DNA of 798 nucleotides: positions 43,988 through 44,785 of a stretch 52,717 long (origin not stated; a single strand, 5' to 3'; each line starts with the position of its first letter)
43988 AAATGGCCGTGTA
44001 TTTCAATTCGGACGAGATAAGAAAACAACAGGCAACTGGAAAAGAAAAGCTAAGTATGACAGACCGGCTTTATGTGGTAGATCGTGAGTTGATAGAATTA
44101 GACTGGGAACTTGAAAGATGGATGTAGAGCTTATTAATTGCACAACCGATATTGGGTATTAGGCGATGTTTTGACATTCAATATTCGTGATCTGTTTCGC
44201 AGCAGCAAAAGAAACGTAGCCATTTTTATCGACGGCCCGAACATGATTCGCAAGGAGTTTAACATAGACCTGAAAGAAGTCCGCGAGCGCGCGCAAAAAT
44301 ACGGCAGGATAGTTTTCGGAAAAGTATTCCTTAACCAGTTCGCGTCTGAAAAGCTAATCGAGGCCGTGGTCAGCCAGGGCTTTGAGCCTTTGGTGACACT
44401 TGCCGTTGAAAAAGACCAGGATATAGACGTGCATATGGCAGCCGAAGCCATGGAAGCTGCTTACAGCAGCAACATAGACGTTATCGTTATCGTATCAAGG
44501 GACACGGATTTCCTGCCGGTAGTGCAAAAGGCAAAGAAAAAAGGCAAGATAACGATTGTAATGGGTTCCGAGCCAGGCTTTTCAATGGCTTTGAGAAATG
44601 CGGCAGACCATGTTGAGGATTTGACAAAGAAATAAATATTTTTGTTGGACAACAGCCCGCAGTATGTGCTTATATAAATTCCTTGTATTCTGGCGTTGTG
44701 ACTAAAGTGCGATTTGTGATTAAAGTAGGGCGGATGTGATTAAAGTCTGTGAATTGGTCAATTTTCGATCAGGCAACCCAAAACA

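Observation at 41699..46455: AT-rich accessory island between tatD and aRF1: R-M pair followed by a run of uncharacterised small genes and two predicted RNases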

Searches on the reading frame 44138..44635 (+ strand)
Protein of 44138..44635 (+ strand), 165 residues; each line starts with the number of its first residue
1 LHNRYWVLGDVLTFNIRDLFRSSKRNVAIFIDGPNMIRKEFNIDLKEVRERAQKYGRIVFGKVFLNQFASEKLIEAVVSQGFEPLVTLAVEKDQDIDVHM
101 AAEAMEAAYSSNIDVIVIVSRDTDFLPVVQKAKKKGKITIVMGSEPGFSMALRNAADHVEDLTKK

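Call 4: search_protein_families(library=padloc, proteins=[window:44138-44635:+], max_evalue=0.1)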
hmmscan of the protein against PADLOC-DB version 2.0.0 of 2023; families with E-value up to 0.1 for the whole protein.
window:44138-44635:+ (165 aa): 2 families
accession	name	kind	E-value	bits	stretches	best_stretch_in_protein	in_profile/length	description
PDLC04163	HEC-09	-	1.5e-05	22.7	1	91-141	101-153/203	-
PDLC01154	NYN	-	0.0019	15.6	1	97-159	232-292/310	"LabA-like protein, NYN family nuclease"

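Call 5: search_protein_families(library=ncbifam, proteins=[window:44138-44635:+], max_evalue=0.1)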
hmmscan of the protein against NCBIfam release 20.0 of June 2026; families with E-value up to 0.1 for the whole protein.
window:44138-44635:+ (165 aa): 2 families
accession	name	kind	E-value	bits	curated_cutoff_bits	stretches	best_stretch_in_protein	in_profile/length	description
TIGR00288.1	TIGR00288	hypoth_equivalog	6e-57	192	178.45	1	20-160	18-153/160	TIGR00288 family NYN domain-containing protein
NF004449.0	PRK05782.1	equivalog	0.012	14.7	298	1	91-153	232-294/333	bifunctional sirohydrochlorin cobalt chelatase/precorrin-8X methylmutase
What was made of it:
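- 44138..44635 (+): NYN-domain protein, TIGR00288 family (core gene; the true start is probably TTG at 44171). TIGR00288 at 192 bits against 178.45 (call 5).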

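Call 6: search_protein_families(library=pfam, proteins=[window:44138-44635:+], max_evalue=0.1)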
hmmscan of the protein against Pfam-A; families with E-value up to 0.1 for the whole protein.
window:44138-44635:+ (165 aa): 4 families
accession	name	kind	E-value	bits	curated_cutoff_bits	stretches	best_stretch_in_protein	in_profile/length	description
PF01936.24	NYN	-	1.7e-29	103.7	24.2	1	26-161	1-143/145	NYN domain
PF13407.12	Peripla_BP_4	-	0.0013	18.8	35.1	1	69-145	16-89/258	Periplasmic binding protein domain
PF18475.7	PIN7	-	0.003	18.6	34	1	85-136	52-103/103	PIN domain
PF12327.13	FtsZ_C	-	0.084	13.6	27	0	32-78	45-91/95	FtsZ family, C-terminal domain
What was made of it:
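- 44138..44635 (+): PF01936 (call 6).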

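Call 13: search_protein_families(library=phrogs, proteins=[window:44138-44635:+], max_evalue=0.05)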
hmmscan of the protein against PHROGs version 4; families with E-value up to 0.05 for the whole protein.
window:44138-44635:+ (165 aa): 5 families
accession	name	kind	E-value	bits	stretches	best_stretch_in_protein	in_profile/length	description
phrog_5783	-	unknown function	7.2e-07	30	1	34-140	90-198/246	-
phrog_37744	-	unknown function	0.00016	22.3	1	25-158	8-139/248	-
phrog_14268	-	tail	0.022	15.5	1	73-136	43-106/161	tail assembly chaperone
phrog_21480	-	unknown function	0.039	14.1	0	94-138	145-190/323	-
phrog_7929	-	unknown function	0.044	14.6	1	85-159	103-178/210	-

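Call 32: find_related_loci(query=window:44195-44635:+, collection=genome_contigs, flank=6000)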
Query window:44195-44635:+ (146 aa) in genome_contigs; peptide patterns used: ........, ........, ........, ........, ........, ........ (x = any residue, [..] = any of these).
406 stretches matched a pattern; 59 encode a relative of the query (tblastn E <= 1e-3); 58 distinct loci.
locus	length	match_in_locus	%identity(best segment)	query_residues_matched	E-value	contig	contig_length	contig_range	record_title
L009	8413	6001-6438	83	1-146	1e-82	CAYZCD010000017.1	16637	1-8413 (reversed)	MAG TPA_asm: uncultured archaeon isolate SRP269290_co1_1203 genome assembly, contig: NODE_4619_length_16637_cov_5.437523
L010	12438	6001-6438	82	1-146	3e-82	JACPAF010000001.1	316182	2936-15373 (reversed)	MAG: Candidatus Aenigmatarchaeota archaeon isolate NC_groundwater_224_Ag_S-0.2um_44_11 S5_GD2017_2_S2_scaffold_12, whole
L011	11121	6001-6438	84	1-146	1e-81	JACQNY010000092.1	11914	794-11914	MAG: Candidatus Aenigmatarchaeota archaeon isolate NC_groundwater_1267_Ag_S-0.2um_45_36 S_p2_S4_coassembly_k141_2602087,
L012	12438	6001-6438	80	1-146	2e-79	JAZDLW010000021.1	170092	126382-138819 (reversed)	MAG: Candidatus Aenigmatarchaeota archaeon isolate MEGAHIT-group-0.621 k141_3803212, whole genome shotgun sequence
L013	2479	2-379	83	21-146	2e-69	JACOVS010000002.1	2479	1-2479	MAG: Candidatus Aenigmatarchaeota archaeon isolate NC_groundwater_106_Ag_S-0.2um_49_52 S_p2_S4_170907_scaffold_69553, wh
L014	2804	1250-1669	68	7-146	4e-63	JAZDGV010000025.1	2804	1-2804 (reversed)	MAG: Candidatus Aenigmatarchaeota archaeon isolate MEGAHIT-group-0.285 k141_9694700, whole genome shotgun sequence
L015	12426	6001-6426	64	5-146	6e-59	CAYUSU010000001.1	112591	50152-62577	MAG TPA_asm: uncultured archaeon isolate binchicken_co81_500 genome assembly, contig: NODE_100_length_112591_cov_6.98485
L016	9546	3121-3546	63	5-146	7e-59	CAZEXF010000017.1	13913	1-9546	MAG TPA_asm: uncultured archaeon isolate SRP214966_co4_448 genome assembly, contig: NODE_4192_length_13913_cov_5.064872,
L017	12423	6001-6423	65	5-145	2e-57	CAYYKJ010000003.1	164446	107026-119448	MAG TPA_asm: uncultured archaeon isolate SRP141376_co1_226 genome assembly, contig: NODE_170_length_164446_cov_13.936438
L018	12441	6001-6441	57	2-145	2e-57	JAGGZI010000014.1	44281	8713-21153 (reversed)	MAG: Candidatus Aenigmatarchaeota archaeon isolate AUK200 PB_MBMC_154_c_000000000023, whole genome shotgun sequence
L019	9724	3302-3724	61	6-146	3e-57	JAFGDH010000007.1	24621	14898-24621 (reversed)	MAG: Candidatus Aenigmatarchaeota archaeon isolate Zod_Metabat.1163 k87_307725, whole genome shotgun sequence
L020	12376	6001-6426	58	5-143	3e-55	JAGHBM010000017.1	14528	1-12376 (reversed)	MAG: Candidatus Aenigmatarchaeota archaeon isolate AUK256 PB_MBMC_210_c_000000000109, whole genome shotgun sequence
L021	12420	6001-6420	59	5-143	2e-54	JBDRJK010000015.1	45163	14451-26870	MAG: Candidatus Aenigmatarchaeota archaeon isolate MEGAHIT-group-1.649 k141_2261610, whole genome shotgun sequence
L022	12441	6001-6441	55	2-145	2e-53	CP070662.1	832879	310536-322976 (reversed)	MAG: archaeon isolate bin779 chromosome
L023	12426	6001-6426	58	3-143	5e-53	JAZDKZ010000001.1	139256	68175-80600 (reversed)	MAG: Candidatus Aenigmatarchaeota archaeon isolate MEGAHIT-group-0.557 k141_2567656, whole genome shotgun sequence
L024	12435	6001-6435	53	2-143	4e-53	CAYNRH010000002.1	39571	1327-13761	MAG TPA_asm: uncultured archaeon isolate binchicken_co357_130 genome assembly, contig: NODE_232_length_39571_cov_9.21530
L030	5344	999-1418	58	5-143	3e-52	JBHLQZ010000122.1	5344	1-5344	MAG: Candidatus Thorarchaeota archaeon isolate QM1B.68 QM1B.68@77539, whole genome shotgun sequence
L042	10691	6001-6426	56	3-143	2e-51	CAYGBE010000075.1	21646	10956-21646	MAG TPA_asm: uncultured archaeon isolate ERP108616_co1_335 genome assembly, contig: k119_1256543, whole genome shotgun s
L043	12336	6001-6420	57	5-143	3e-51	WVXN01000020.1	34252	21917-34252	MAG: Candidatus Aenigmatarchaeota archaeon isolate CS1-C013 C_merged_R1_(paired)_contig_1235, whole genome shotgun seque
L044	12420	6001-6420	57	3-141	5e-51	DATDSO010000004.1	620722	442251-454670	MAG TPA_asm: archaeon isolate SMAG_U8005 k141_245322, whole genome shotgun sequence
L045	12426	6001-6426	58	3-143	2e-51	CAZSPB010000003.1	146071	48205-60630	MAG TPA_asm: uncultured archaeon isolate binchicken_co6_169 genome assembly, contig: NODE_27_length_146071_cov_14.352715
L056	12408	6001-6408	57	7-141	1e-48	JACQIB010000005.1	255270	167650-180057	MAG: Candidatus Aenigmatarchaeota archaeon isolate NC_groundwater_1114_Ag_S-0.1um_40_325 S_p1_S3_coassembly_k141_1994595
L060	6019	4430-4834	55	8-141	2e-46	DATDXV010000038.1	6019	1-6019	MAG TPA_asm: archaeon isolate SMAG_U8148 k141_733813, whole genome shotgun sequence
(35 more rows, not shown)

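Call 62: search_protein_families(library=pfam, proteins=[L044:6469-6831:+, L044:6970-7599:-, L044:7589-7942:-, L013:386-1486:-, L060:3290-4312:-, L056:4863-5669:-, L024:6444-8171:-], max_evalue=0.01)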
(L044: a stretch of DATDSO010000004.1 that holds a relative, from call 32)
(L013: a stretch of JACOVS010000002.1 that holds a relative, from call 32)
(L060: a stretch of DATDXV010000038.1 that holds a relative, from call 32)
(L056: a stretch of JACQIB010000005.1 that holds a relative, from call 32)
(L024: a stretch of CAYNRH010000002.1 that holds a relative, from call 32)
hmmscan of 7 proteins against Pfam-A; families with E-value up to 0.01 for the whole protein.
L044:6469-6831:+ (120 aa): 1 family
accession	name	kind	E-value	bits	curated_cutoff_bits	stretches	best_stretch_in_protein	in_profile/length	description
PF02661.23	Fic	-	8.5e-12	46.2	24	1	5-80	1-93/93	Fic/DOC family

L044:6970-7599:- (209 aa): 1 family
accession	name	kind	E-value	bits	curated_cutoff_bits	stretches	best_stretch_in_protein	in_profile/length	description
PF00730.31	HhH-GPD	-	3.3e-16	60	26.2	1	50-191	2-105/108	HhH-GPD superfamily base excision DNA repair protein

L044:7589-7942:- (117 aa): 2 families
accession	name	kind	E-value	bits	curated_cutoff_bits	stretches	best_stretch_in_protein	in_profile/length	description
PF25809.1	STEEP1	-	0.0038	17.4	27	0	7-45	47-84/110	STEEP1 domain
PF03226.21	Yippee-Mis18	-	0.0049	17.5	26.6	0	71-102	52-83/108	Yippee zinc-binding/DNA-binding /Mis18, centromere assembly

L013:386-1486:- (366 aa): 3 families
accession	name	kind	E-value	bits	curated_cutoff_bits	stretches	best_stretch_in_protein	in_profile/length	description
PF02772.21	S-AdoMet_synt_M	-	4.8e-08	33.6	29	1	109-228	2-120/120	S-adenosylmethionine synthetase, central domain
PF02773.21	S-AdoMet_synt_C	-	0.00027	21.3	25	1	247-365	19-137/138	S-adenosylmethionine synthetase, C-terminal domain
PF00438.25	S-AdoMet_synt_N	-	0.00061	20.7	33.1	1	8-90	4-79/99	S-adenosylmethionine synthetase, N-terminal domain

L060:3290-4312:- (340 aa): 3 families
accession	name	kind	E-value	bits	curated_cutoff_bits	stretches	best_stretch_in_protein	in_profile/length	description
PF03417.21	AAT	-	1.3e-29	104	23.2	1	94-331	3-223/225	Acyl-coenzyme A:6-aminopenicillanic acid acyl-transferase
PF02275.23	CBAH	-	6.2e-06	26.5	20.4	1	87-240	1-174/316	Linear amide C-N hydrolases, choloylglycine hydrolase family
PF24656.1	CEPT76_peptidase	-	0.0056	17.3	27.8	0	285-325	78-118/121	CEP76 peptidase-like domain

L056:4863-5669:- (268 aa): 0 families

L024:6444-8171:- (575 aa): 3 families
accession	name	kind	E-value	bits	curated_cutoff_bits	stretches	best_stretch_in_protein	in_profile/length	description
PF13519.12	VWA_2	-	1.7e-07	32.2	27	1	404-498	1-106/107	von Willebrand factor type A domain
PF05762.20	VWA_CoxE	-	2.9e-05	24.1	26.4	1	386-502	41-163/222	VWA domain containing CoxE-like protein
PF00092.34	VWA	-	0.0011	19.7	23.8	0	404-503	2-118/174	von Willebrand factor type A domain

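Call 82: search_solved_structures(query=window:44195-44635:+, max_evalue=0.01)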
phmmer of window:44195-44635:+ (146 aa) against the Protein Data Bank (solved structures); distinct sequences matched with E-value up to 0.01: 0.

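Call 85: find_encoding_contigs(protein=window:44138-44635:+, flank=6000)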
Protein window:44138-44635:+ (165 aa): 1 contig read that carries it; 1 place shown.
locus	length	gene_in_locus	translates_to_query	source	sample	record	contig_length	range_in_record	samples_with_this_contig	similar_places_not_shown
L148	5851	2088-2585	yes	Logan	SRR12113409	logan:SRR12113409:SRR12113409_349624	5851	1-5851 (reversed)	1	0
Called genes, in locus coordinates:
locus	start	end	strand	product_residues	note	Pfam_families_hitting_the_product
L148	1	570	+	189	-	?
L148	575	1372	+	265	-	PF15515:MvaI_BcnI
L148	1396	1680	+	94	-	-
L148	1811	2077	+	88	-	-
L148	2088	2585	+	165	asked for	PF01936:NYN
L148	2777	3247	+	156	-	PF01850:PIN (weak)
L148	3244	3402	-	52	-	-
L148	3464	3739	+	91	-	-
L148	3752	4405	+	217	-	-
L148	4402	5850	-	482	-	?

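Call 99: search_protein_families(library=pfam, proteins=[L030:2054-3580:+, L045:6490-9075:+, L042:4633-5616:+, L043:6446-6949:+], max_evalue=0.01)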
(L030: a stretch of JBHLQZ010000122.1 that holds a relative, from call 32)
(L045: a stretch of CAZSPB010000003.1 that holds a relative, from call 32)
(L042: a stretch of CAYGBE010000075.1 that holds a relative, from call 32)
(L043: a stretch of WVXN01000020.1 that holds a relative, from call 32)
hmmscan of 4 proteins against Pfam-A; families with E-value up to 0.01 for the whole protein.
L030:2054-3580:+ (508 aa): 3 families
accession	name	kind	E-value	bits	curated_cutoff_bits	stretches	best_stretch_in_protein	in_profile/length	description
PF13884.11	Peptidase_S74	-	1.7e-11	44.6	22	1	404-455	1-57/58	Chaperone of endosialidase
PF04977.20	DivIC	-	0.00078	19.6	28.9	1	463-507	5-49/80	Septum formation initiator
PF06005.17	ZapB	-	0.0033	18.3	31.5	1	472-505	15-48/71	Cell division protein ZapB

L045:6490-9075:+ (861 aa): 1 family
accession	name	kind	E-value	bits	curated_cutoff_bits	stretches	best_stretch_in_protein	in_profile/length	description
PF05658.19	YadA_head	-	5.4e-13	49.4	25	4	392-417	1-26/27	YadA head domain repeat (2 copies)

L042:4633-5616:+ (327 aa): 1 family
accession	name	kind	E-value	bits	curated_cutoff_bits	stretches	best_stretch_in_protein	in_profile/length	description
PF05887.16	Trypan_PARP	-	0.0013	19.2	100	1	53-117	46-105/134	Procyclic acidic repetitive protein (PARP)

L043:6446-6949:+ (167 aa): 2 families
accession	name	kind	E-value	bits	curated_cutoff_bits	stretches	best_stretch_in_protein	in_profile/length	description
PF12089.13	DUF3566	-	0.0053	17.6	22.2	1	8-87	22-95/118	Transmembrane domain of unknown function (DUF3566)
PF13786.12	DUF4179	-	0.0075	17.1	30.1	0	11-83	9-81/94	Domain of unknown function (DUF4179)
